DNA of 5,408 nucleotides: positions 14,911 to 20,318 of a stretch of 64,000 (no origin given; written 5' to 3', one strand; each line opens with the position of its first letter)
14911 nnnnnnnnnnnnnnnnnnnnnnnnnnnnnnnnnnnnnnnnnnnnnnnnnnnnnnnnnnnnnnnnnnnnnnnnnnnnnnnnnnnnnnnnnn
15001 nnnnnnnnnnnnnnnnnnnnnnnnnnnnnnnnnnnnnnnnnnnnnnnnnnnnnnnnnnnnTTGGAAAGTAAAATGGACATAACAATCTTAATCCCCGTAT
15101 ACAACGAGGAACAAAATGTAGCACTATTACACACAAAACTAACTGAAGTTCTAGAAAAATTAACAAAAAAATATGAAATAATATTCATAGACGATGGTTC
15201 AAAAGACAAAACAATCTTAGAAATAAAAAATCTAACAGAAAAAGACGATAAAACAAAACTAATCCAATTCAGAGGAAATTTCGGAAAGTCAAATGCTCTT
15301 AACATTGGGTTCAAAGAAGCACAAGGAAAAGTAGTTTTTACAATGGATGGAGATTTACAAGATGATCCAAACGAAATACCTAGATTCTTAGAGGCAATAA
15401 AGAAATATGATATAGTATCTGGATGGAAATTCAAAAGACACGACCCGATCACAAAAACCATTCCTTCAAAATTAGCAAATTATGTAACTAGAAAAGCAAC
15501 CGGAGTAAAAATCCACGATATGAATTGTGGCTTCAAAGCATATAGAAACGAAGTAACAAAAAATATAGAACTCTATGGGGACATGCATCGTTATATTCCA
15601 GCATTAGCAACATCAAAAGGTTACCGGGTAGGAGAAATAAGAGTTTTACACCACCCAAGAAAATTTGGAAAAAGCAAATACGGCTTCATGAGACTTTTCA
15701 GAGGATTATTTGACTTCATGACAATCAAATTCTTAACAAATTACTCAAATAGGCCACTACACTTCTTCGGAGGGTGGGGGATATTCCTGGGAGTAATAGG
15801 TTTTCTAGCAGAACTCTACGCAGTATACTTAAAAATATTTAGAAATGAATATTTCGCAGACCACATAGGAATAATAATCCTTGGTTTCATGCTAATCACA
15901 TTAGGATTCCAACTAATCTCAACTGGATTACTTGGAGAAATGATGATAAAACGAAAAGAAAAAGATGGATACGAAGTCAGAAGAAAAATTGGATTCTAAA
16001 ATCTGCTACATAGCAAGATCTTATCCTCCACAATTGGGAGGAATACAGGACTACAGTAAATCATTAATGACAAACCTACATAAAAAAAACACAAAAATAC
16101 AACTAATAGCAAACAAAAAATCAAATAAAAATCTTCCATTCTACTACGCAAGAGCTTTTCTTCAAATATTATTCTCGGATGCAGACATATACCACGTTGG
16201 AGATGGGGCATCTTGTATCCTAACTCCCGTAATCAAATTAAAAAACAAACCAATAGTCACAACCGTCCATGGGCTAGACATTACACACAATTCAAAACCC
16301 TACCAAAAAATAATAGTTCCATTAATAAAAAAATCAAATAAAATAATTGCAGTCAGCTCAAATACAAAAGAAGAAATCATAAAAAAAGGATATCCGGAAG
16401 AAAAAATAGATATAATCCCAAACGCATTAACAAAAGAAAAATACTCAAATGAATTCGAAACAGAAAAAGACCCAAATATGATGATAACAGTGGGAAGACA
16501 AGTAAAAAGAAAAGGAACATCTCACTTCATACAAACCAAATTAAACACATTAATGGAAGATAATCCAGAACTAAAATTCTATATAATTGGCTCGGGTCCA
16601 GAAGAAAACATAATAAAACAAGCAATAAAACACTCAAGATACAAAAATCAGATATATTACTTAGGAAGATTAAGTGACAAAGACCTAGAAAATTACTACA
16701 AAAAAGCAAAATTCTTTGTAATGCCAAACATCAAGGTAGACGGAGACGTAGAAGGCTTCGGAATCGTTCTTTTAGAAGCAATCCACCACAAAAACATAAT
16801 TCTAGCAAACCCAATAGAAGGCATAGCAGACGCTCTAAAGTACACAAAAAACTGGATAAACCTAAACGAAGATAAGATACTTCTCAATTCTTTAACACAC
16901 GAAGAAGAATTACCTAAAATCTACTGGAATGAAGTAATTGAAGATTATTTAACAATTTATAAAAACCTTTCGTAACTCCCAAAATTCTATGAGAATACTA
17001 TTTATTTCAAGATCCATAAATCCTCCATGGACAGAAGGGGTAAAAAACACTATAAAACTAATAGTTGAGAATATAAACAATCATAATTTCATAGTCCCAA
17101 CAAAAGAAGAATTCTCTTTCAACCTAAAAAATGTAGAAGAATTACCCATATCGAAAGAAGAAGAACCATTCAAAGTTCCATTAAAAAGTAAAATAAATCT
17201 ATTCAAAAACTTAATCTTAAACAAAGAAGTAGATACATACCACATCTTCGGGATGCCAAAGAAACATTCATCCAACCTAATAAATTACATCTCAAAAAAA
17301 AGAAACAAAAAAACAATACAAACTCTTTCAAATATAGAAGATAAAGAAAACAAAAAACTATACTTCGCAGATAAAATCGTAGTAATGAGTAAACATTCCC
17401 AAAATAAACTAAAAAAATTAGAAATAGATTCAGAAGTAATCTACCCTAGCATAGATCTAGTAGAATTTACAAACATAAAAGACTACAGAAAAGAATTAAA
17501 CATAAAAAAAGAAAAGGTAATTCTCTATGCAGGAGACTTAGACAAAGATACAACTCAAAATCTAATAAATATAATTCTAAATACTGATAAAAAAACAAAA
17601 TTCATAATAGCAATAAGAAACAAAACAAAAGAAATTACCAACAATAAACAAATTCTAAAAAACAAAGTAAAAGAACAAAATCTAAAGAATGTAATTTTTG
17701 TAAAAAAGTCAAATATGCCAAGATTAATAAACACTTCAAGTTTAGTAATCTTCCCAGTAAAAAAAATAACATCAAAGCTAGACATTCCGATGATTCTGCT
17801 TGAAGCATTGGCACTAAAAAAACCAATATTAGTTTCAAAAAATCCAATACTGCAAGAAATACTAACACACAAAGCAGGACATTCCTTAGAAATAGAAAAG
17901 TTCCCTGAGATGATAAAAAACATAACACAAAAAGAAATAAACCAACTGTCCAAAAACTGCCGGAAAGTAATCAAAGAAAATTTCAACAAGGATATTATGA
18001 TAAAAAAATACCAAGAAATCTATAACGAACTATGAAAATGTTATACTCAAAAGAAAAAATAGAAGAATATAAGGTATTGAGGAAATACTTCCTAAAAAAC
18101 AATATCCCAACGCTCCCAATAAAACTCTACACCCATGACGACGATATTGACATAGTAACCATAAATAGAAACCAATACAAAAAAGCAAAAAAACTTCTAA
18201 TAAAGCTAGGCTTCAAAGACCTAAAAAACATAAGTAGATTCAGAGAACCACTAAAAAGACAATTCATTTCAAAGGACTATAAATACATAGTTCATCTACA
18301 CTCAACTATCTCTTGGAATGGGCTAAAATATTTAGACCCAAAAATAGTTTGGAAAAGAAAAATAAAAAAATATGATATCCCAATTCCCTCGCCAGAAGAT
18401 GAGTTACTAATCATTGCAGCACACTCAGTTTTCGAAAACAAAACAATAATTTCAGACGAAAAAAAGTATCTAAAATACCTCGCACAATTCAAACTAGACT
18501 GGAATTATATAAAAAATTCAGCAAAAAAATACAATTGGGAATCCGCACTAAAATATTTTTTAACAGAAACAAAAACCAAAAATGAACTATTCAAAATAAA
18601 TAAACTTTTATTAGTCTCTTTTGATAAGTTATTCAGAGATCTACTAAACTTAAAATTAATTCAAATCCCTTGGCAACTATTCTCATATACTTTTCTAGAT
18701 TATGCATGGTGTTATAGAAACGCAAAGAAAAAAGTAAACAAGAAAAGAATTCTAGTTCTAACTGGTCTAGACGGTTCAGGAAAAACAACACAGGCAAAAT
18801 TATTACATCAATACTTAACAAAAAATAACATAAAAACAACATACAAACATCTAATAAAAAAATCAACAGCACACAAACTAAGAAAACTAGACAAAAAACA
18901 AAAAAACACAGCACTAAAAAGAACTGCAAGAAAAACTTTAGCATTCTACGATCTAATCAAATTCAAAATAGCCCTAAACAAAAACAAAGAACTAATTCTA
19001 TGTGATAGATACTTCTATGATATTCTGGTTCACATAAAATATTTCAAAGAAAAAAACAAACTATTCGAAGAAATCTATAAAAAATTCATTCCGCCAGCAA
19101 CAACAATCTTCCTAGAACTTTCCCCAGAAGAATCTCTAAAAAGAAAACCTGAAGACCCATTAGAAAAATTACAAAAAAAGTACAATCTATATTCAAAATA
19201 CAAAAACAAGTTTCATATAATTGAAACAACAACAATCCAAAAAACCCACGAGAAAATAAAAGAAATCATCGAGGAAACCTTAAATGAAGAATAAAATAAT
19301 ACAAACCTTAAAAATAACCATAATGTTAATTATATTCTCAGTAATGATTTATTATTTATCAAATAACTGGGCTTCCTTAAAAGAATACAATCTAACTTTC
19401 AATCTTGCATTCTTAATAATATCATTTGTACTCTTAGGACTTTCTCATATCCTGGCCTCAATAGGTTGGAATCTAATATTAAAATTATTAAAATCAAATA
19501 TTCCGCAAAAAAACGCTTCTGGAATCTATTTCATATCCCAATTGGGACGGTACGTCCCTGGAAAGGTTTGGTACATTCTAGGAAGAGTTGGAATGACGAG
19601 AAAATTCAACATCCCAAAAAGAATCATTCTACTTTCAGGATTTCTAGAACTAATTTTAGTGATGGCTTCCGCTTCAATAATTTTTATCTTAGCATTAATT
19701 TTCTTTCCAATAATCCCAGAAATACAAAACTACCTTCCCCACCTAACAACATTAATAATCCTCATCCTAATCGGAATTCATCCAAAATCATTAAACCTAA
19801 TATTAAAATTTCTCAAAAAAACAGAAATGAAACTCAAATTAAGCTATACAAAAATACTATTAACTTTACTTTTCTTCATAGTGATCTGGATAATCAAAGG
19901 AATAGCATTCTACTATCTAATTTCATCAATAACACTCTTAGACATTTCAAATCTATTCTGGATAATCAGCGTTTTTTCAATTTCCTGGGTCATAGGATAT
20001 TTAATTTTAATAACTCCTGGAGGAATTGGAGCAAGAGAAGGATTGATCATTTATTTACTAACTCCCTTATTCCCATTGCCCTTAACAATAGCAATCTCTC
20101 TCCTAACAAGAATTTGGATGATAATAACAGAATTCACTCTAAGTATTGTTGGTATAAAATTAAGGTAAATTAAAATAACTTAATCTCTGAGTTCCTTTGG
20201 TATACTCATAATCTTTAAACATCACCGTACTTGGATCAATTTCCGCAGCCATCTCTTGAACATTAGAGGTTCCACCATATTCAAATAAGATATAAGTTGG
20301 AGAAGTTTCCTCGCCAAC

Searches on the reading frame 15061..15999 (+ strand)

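Call 7: search_protein_families(library=pfam, proteins=[window:15061-15999:+], max_evalue=0.001)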
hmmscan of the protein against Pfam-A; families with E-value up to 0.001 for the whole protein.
window:15061-15999:+ (312 aa): 3 families
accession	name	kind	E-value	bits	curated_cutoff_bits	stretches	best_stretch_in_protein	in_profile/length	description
PF00535.33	Glycos_transf_2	-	3e-31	109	23.3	1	8-168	1-166/168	Glycosyl transferase family 2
PF10111.15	Glyco_tranf_2_2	-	7.7e-10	39.2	27.3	1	8-110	1-103/276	Glycosyltransferase like family 2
PF13641.12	Glyco_tranf_2_3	-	2.1e-05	25.1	27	1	7-129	3-129/230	Glycosyltransferase like family 2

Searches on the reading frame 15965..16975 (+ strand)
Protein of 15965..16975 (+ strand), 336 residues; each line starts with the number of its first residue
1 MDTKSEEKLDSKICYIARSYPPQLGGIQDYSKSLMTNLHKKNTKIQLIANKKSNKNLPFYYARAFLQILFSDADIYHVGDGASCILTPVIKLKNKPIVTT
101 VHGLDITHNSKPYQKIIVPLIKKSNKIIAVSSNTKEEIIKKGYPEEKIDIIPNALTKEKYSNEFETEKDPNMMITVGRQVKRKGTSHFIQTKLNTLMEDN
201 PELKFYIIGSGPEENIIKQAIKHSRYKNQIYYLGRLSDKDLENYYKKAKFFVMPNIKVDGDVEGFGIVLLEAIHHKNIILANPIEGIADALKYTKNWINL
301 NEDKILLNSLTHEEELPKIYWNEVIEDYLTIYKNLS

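Call 7: search_protein_families(library=pfam, proteins=[window:15965-16975:+], max_evalue=0.001)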
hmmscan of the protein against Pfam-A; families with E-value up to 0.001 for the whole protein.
window:15965-16975:+ (336 aa): 4 families
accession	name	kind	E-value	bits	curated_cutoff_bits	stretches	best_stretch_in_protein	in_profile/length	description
PF00534.26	Glycos_transf_1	-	8.9e-23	81.1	26.4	1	157-295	2-135/172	Glycosyl transferases group 1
PF13692.12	Glyco_trans_1_4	-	7.7e-17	62.3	27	1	172-296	3-120/142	Glycosyl transferases group 1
PF13439.12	Glyco_transf_4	-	2.5e-14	54.1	28.5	1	52-154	52-165/170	Glycosyltransferase Family 4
PF20706.3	GT4-conflict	-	0.00096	18.7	26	0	116-294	139-323/385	Family 4 Glycosyltransferase in conflict systems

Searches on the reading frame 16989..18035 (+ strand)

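Call 7: search_protein_families(library=pfam, proteins=[window:16989-18035:+], max_evalue=0.001)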
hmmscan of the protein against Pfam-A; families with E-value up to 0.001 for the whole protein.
window:16989-18035:+ (348 aa): 2 families
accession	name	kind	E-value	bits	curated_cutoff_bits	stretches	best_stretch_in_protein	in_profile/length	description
PF00534.26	Glycos_transf_1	-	5.6e-09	36.2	26.4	1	164-300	3-140/172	Glycosyl transferases group 1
PF13692.12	Glyco_trans_1_4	-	1.5e-08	35.4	27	1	176-297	2-121/142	Glycosyl transferases group 1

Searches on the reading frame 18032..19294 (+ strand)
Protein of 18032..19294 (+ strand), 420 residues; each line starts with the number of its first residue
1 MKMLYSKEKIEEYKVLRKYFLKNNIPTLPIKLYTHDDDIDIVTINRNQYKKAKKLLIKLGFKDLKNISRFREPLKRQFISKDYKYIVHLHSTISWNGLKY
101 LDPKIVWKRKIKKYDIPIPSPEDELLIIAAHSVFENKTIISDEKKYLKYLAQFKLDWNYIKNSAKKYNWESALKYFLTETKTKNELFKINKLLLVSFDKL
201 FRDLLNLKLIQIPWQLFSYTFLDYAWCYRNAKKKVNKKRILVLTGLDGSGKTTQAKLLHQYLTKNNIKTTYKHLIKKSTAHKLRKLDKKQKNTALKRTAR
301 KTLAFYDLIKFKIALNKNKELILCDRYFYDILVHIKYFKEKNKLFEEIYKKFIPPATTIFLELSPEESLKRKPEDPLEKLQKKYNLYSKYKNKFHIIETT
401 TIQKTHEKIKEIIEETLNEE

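Call 7: search_protein_families(library=pfam, proteins=[window:18032-19294:+], max_evalue=0.001)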
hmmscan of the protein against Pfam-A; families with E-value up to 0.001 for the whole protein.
window:18032-19294:+ (420 aa): 5 families
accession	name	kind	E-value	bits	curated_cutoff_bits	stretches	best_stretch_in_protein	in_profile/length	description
PF02223.23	Thymidylate_kin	-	6e-13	49.3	27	1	245-398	3-163/185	Thymidylate kinase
PF14907.12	NTP_transf_5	-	5e-12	46.4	31.2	1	38-177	96-241/249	Uncharacterised nucleotidyltransferase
PF20720.3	nSTAND3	-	6.5e-06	26.4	27.2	1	228-343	7-90/155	Novel STAND NTPase 3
PF13521.12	AAA_28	-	4.7e-05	24.1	27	1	242-351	3-107/164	AAA domain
PF08433.16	KTI12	-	0.00098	19.1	22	0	241-292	4-53/271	Chromatin associated protein KTI12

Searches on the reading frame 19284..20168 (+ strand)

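Call 7: search_protein_families(library=pfam, proteins=[window:19284-20168:+], max_evalue=0.001)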
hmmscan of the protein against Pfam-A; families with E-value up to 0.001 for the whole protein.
window:19284-20168:+ (294 aa): 1 family
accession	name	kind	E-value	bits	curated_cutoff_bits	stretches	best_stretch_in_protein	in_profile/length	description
PF03706.18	LPG_synthase_TM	-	1.8e-12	47.8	33.4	1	15-280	5-295/302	Lysylphosphatidylglycerol synthase TM region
